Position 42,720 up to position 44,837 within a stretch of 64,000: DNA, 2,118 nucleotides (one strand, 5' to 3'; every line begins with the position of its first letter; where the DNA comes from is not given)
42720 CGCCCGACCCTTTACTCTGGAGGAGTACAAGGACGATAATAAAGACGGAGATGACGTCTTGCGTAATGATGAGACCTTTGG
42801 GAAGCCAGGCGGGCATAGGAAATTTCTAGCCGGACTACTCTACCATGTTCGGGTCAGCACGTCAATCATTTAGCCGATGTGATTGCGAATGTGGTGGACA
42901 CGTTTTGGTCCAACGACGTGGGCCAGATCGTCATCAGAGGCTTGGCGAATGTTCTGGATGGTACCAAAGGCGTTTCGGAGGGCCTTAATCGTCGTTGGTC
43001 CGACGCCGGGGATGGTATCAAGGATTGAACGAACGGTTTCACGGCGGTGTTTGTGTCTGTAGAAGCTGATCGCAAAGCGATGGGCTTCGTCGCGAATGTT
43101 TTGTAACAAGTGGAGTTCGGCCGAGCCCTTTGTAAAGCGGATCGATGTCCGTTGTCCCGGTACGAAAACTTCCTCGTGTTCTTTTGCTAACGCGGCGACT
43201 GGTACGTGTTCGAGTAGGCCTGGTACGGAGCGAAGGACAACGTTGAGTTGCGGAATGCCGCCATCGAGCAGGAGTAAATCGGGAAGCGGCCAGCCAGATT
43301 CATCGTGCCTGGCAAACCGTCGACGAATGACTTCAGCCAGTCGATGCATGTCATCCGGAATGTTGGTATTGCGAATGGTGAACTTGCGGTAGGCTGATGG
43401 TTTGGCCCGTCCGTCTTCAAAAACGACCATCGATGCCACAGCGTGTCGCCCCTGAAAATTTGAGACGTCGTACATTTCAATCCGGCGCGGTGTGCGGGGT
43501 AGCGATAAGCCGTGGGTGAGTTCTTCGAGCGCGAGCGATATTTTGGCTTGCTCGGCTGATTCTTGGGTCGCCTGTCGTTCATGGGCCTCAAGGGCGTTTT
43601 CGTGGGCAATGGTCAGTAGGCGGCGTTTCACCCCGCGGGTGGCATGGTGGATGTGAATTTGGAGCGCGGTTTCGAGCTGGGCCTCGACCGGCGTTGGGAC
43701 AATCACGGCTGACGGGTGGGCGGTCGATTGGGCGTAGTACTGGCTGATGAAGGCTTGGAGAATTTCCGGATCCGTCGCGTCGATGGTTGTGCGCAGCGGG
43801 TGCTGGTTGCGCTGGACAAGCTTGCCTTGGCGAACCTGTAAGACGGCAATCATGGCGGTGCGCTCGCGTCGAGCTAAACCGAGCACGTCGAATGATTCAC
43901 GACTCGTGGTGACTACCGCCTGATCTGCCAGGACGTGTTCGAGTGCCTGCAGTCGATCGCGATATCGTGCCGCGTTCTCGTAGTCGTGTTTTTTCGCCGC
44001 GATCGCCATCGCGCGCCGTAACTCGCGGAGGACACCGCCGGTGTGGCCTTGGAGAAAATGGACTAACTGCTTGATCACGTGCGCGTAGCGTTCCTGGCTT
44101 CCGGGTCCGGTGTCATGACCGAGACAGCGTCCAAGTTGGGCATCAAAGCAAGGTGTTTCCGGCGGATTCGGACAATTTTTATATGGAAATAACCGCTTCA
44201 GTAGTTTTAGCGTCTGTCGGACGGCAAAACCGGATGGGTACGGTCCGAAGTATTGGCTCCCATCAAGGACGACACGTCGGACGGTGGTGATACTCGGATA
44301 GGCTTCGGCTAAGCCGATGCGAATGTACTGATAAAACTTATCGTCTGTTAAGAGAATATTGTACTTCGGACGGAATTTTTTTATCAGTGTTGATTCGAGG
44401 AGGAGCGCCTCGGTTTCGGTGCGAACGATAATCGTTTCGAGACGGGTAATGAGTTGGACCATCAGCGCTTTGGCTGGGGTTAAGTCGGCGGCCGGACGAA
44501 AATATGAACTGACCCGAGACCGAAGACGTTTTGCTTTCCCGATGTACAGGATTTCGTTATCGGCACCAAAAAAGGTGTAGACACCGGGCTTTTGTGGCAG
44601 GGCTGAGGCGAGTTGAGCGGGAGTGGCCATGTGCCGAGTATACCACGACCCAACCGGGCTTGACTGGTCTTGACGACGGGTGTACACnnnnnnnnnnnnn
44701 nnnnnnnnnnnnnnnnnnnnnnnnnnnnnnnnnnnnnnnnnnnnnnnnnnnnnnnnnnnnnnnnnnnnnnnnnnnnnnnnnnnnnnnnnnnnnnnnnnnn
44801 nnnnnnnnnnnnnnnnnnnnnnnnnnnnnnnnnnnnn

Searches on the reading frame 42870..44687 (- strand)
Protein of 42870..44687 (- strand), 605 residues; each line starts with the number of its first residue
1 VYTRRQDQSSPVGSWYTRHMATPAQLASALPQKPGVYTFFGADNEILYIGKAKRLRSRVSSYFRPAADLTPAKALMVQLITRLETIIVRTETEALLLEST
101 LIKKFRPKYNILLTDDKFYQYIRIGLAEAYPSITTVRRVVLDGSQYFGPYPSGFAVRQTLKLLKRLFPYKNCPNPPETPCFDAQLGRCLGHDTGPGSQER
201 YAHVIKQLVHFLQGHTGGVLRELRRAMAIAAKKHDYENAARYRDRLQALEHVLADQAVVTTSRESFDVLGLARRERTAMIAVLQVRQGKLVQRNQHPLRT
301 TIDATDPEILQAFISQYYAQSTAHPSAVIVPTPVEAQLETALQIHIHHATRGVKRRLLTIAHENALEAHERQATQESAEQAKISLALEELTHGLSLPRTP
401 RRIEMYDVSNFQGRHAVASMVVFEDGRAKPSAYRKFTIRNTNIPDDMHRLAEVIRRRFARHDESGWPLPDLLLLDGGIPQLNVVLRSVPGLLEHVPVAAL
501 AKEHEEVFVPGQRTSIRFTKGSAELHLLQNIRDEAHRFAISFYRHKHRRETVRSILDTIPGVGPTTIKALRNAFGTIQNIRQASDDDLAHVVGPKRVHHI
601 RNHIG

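Call 26: search_protein_families(library=pfam, proteins=[window:42870-44687:-], max_evalue=0.001)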
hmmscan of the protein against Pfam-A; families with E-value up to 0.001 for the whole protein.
window:42870-44687:- (605 aa): 6 families
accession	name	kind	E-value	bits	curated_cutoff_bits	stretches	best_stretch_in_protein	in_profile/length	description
PF08459.17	UvrC_RNaseH_dom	-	1.6e-48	165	22.3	1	394-540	4-159/159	UvrC RNAse H endonuclease domain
PF22920.2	UvrC_RNaseH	-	5.7e-24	84.7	24.3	1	266-371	2-115/116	UvrC Ribonuclease H-like domain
PF02151.25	UVR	-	4.9e-09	36.1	21.5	1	219-250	3-34/36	UvrB/uvrC motif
PF14520.12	HHH_5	-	1.2e-08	35.7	27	1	556-600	4-51/57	Helix-hairpin-helix domain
PF01541.30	GIY-YIG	-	8.9e-08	32.8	22.6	1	34-110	2-78/78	GIY-YIG catalytic domain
PF12826.13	HHH_2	-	7.7e-05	23.2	27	1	559-593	8-44/64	Helix-hairpin-helix motif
